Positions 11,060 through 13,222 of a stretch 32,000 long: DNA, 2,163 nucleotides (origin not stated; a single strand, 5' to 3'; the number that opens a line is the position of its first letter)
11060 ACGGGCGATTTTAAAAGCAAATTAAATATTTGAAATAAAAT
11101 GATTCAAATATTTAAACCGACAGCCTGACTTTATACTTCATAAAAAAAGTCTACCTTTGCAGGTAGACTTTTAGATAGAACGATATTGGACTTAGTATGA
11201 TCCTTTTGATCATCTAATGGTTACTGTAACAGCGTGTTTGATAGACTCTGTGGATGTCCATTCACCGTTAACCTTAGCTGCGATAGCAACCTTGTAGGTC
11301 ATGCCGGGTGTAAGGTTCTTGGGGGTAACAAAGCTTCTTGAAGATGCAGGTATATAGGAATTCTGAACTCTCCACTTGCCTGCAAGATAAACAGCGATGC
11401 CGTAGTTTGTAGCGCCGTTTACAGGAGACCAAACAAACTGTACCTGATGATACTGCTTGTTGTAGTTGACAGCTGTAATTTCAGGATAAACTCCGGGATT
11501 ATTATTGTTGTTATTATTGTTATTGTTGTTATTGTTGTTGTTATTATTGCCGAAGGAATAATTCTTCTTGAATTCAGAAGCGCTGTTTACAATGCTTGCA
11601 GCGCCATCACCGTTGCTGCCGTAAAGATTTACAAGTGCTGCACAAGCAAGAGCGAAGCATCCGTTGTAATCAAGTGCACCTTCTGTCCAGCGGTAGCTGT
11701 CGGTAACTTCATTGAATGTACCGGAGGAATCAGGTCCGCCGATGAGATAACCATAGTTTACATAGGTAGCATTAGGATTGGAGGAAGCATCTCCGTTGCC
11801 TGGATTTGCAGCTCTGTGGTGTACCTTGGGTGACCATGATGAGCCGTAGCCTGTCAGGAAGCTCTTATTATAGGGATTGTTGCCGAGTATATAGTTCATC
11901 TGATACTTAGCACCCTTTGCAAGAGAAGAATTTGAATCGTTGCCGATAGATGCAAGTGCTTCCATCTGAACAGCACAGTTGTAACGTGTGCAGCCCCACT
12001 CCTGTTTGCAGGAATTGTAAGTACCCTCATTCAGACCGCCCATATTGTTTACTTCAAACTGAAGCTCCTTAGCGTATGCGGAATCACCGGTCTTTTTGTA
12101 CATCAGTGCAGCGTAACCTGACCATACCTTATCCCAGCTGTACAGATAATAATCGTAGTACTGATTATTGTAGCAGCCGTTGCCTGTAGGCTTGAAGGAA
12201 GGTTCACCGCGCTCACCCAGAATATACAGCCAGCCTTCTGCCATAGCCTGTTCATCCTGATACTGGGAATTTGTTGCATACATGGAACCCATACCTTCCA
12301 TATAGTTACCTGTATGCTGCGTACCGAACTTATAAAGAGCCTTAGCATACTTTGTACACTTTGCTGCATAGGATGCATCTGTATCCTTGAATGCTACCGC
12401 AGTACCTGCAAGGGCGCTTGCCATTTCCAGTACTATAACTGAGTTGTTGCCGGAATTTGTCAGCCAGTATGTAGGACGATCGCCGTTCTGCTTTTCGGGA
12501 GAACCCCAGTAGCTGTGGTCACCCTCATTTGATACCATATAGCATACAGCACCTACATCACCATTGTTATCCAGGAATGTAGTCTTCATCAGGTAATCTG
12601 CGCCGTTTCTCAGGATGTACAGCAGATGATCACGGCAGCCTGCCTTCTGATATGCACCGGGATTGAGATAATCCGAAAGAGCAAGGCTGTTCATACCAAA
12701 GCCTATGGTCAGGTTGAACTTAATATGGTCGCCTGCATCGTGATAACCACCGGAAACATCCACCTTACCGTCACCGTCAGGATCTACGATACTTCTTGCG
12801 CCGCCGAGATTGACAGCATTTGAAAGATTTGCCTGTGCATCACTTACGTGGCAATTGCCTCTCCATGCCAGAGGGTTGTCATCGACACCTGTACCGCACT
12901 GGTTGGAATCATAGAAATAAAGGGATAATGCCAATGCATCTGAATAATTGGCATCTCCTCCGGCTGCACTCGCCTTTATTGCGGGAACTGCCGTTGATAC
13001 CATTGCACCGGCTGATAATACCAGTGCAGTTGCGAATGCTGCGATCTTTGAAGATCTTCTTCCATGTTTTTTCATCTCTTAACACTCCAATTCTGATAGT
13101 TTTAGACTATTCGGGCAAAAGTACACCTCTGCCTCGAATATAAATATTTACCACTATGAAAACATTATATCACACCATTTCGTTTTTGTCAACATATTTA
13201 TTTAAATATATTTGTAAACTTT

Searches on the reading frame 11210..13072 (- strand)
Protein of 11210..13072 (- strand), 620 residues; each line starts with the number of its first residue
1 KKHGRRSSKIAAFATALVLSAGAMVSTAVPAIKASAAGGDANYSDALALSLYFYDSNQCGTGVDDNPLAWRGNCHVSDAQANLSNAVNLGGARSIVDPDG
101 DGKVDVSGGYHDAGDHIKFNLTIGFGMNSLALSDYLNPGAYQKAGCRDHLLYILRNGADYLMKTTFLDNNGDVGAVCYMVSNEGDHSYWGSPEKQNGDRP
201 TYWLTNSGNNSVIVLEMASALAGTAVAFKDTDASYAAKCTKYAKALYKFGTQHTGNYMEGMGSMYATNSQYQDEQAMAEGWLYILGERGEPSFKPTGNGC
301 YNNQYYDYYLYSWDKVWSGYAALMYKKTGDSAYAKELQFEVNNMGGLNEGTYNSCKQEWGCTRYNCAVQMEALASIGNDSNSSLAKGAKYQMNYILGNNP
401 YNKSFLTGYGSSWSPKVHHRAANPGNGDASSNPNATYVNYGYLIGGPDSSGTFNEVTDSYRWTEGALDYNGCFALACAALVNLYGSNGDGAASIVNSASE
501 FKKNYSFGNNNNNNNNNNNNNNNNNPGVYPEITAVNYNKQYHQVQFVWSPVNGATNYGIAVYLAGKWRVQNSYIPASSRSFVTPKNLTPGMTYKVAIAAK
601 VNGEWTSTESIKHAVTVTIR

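Call 6: search_protein_families(library=pfam, proteins=[window:11210-13072:-], max_evalue=0.01)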
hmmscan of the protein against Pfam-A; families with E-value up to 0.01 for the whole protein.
window:11210-13072:- (620 aa): 2 families
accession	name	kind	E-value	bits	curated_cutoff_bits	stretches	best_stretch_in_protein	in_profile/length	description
PF00759.25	Glyco_hydro_9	-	7.4e-87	292.9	27.7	1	43-476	1-443/444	Glycosyl hydrolase family 9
PF00041.27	fn3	-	0.0014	19.2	25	1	538-605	10-77/84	Fibronectin type III domain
